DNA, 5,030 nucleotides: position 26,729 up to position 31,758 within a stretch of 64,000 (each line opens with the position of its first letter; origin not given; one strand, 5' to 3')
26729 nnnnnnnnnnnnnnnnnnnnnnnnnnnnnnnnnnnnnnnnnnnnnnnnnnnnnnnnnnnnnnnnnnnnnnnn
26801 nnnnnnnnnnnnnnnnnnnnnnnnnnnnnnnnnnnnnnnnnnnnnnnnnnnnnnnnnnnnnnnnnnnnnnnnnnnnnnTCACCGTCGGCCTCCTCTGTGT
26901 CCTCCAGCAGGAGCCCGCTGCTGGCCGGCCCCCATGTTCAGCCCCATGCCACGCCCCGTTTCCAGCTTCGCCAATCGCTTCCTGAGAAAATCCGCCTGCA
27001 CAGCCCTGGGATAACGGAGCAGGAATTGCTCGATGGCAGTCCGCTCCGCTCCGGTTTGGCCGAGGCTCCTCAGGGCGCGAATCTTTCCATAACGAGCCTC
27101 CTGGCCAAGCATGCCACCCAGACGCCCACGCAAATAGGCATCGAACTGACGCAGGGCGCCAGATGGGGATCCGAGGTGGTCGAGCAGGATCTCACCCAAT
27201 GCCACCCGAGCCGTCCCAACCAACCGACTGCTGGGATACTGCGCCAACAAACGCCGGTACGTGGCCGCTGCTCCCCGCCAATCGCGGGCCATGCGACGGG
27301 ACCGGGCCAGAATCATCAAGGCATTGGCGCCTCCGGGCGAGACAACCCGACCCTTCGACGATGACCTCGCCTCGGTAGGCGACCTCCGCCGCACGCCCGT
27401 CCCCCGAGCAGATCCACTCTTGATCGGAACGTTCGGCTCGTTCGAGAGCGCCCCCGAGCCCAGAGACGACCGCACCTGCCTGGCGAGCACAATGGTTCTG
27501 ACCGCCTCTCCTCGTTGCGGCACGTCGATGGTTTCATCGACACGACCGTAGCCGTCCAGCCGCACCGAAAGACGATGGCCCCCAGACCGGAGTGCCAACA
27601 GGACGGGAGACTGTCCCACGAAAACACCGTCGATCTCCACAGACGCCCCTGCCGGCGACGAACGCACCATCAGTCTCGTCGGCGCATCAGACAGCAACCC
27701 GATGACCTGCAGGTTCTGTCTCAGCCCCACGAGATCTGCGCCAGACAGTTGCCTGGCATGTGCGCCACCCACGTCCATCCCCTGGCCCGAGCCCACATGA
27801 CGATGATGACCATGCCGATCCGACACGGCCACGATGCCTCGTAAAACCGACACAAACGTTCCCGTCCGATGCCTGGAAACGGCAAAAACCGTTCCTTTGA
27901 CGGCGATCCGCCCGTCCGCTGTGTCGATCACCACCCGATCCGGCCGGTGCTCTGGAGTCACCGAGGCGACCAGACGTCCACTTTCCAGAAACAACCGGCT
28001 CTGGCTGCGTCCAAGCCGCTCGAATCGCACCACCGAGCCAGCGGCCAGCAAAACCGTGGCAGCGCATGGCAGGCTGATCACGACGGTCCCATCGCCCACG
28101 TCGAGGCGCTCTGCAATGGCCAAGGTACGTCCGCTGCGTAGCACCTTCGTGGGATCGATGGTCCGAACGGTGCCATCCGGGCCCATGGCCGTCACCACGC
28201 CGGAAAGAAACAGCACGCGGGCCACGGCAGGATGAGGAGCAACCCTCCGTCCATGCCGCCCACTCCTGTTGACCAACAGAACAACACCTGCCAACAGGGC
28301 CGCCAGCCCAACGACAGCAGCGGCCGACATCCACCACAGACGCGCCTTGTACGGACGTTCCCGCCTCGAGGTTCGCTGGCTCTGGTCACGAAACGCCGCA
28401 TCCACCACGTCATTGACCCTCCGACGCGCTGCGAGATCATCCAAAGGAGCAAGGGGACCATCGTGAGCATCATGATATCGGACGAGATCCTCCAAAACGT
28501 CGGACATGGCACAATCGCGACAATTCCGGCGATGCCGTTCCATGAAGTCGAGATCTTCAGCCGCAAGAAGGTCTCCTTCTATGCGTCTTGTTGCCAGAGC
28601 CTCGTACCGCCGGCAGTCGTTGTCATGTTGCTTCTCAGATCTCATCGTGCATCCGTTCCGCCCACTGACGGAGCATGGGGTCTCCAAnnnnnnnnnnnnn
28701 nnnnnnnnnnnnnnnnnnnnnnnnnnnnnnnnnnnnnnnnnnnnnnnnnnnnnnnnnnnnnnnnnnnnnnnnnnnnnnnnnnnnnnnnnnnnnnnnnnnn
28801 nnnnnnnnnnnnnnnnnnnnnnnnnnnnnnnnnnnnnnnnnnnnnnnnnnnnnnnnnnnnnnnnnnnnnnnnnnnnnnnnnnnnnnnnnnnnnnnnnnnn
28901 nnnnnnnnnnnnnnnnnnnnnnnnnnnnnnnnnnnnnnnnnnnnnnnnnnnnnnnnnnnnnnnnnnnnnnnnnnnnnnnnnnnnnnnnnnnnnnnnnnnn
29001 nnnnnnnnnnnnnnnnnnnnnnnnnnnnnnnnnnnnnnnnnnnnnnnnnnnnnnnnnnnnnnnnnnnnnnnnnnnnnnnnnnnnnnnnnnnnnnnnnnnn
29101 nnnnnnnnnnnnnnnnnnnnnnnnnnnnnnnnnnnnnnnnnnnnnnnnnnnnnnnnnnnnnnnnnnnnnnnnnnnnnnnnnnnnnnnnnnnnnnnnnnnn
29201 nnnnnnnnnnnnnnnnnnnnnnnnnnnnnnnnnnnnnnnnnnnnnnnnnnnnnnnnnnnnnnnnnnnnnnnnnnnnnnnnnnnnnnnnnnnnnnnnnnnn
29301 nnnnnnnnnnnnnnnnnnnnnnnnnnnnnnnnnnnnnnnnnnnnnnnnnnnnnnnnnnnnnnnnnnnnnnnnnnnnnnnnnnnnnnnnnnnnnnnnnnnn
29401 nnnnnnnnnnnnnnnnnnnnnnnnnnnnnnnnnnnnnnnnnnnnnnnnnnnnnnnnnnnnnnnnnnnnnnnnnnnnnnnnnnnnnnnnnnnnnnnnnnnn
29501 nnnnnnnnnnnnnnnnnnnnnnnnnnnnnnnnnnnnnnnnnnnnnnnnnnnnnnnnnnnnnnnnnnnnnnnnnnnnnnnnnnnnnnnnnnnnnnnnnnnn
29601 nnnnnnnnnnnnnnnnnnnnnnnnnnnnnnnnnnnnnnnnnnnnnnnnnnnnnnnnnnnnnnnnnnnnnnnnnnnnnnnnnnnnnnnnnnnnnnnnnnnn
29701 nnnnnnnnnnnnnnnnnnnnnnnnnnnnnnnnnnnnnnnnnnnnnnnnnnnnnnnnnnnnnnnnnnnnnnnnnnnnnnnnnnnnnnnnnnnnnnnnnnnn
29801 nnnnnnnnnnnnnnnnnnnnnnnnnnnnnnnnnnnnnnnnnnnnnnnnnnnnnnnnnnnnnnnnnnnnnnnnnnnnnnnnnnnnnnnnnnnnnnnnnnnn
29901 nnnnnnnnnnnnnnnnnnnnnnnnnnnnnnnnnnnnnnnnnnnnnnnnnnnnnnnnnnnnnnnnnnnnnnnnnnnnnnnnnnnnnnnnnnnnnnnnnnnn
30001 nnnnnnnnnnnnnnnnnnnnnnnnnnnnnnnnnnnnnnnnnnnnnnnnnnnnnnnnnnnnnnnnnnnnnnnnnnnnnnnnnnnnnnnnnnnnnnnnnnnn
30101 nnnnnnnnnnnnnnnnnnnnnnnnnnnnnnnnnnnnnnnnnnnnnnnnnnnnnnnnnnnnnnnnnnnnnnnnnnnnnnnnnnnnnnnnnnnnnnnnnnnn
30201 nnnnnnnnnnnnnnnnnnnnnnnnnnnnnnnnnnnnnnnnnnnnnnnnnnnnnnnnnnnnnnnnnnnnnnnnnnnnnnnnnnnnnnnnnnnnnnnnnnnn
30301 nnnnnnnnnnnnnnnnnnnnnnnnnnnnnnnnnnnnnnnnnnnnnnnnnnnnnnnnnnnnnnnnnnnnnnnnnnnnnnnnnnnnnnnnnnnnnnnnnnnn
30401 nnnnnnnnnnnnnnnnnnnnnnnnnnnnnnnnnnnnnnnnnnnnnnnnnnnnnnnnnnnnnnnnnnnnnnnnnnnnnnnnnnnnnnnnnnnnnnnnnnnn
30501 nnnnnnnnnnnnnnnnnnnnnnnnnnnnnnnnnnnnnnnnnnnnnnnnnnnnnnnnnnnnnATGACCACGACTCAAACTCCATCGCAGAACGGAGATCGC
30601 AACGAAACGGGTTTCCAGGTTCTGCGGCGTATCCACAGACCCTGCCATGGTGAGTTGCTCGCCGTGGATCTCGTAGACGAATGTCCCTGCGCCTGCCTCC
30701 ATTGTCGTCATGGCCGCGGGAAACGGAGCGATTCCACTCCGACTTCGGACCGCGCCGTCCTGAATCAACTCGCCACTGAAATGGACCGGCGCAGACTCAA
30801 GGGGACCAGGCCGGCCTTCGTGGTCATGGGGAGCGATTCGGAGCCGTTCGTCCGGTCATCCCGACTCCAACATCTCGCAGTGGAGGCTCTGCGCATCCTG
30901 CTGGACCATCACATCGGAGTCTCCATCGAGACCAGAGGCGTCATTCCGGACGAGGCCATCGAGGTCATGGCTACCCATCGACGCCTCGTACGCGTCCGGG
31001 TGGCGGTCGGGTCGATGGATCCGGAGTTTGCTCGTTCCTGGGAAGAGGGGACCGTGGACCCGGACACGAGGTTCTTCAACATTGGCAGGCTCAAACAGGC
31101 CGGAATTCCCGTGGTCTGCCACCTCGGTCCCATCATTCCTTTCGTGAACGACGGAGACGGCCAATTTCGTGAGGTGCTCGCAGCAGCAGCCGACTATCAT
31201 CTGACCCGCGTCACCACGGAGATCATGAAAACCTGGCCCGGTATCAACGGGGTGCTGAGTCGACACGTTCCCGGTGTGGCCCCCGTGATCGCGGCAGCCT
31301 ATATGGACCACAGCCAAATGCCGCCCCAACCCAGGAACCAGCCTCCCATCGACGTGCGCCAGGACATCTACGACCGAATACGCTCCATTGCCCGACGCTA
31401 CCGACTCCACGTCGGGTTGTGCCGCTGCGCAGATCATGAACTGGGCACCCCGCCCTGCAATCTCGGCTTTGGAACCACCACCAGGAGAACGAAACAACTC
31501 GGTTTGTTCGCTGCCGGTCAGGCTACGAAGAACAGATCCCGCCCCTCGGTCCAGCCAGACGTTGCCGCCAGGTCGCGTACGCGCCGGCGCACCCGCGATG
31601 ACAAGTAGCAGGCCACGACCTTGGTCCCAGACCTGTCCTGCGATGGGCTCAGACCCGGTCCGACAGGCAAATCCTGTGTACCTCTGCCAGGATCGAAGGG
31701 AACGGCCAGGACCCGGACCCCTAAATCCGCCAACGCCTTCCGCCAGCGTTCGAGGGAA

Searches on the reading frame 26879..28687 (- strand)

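Call 11: search_protein_families(library=pfam, proteins=[window:26879-28687:-], max_evalue=0.001)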
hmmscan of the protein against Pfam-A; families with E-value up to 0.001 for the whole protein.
window:26879-28687:- (602 aa): 5 families
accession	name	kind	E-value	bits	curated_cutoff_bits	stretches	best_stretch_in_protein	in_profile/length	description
PF08308.17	PEGA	-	9.8e-13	48.3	20.8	1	338-397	3-62/71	PEGA domain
PF04773.18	FecR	-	8.1e-10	39.5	24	1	200-286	9-96/97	FecR protein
PF13174.12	TPR_6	-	2.8e-06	28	26.3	1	456-487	2-33/33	Tetratricopeptide repeat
PF13432.12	TPR_16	-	8.4e-05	23.4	32.7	1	460-520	3-59/65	Tetratricopeptide repeat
PF13428.12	TPR_14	-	0.00014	22.6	23.5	0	455-490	2-37/44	Tetratricopeptide repeat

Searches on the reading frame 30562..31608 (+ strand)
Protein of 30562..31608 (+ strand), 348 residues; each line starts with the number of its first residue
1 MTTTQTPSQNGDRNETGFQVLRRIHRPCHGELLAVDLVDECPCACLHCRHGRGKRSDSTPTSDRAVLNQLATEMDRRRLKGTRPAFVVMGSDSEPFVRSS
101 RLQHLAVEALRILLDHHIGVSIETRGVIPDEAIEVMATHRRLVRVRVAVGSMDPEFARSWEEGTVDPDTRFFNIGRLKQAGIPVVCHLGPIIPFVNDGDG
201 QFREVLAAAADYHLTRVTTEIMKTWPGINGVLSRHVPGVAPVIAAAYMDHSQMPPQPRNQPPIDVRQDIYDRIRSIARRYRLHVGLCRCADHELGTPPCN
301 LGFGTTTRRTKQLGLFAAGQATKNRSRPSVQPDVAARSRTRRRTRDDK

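Call 14: search_protein_families(library=pfam, proteins=[window:30562-31608:+], max_evalue=0.001)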
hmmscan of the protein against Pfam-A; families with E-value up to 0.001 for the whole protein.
window:30562-31608:+ (348 aa): 1 family
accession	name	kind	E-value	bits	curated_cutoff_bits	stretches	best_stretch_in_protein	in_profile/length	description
PF04055.27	Radical_SAM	-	1.4e-10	42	29.5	1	40-199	6-158/166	Radical SAM superfamily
